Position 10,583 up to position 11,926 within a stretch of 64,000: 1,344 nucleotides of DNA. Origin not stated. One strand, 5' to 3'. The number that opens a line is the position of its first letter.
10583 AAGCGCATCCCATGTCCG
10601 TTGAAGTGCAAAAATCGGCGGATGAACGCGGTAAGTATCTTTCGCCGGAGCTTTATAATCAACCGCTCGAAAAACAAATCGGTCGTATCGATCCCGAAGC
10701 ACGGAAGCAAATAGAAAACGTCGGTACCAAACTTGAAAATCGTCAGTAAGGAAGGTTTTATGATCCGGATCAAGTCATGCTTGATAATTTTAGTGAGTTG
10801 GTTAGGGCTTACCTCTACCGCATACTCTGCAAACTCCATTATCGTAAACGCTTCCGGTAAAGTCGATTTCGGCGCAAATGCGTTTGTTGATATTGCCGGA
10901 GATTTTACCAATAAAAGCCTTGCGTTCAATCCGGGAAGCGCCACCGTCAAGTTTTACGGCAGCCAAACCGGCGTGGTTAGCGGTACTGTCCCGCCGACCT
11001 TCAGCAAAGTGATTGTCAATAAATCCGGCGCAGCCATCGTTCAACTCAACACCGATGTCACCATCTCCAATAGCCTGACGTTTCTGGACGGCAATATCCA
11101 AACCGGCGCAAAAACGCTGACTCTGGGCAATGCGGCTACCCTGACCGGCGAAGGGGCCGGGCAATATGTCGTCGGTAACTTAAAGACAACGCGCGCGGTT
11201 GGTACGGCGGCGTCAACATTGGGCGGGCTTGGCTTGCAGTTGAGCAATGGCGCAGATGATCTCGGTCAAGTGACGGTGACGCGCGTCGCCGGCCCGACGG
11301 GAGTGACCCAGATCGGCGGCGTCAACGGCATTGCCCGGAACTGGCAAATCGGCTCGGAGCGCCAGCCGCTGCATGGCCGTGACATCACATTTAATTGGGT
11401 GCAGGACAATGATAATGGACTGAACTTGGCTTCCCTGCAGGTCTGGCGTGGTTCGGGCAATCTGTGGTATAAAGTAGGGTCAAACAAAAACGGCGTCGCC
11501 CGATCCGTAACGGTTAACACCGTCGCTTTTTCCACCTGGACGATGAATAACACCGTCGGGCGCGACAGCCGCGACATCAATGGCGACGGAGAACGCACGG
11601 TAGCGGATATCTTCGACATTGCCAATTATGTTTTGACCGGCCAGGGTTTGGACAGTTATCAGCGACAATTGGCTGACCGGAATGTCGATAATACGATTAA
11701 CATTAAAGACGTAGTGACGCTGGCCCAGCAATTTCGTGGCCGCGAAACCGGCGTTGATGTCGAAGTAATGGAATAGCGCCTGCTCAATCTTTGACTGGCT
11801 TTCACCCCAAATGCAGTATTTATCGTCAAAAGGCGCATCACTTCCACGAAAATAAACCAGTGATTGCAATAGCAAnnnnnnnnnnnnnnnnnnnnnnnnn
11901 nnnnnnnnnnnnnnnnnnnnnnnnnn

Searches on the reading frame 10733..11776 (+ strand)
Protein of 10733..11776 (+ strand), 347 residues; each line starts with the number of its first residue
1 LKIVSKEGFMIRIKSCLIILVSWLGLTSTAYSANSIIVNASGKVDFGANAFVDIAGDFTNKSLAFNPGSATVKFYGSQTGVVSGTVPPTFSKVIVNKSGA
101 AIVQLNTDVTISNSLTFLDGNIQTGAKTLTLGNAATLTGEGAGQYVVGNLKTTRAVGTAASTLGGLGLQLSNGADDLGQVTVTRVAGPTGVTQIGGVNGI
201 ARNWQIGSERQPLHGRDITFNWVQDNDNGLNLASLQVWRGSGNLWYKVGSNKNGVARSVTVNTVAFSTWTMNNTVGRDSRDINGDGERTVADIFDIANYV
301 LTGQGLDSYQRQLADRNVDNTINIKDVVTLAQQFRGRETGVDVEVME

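Call 15: search_protein_families(library=pfam, proteins=[window:10733-11776:+], max_evalue=0.001)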
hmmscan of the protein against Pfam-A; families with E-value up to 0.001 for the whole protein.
window:10733-11776:+ (347 aa): 1 family
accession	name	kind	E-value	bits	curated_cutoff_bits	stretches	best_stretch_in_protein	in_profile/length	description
PF00404.24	Dockerin_1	-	0.0003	21.4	22.9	1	281-333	3-55/57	Dockerin type I domain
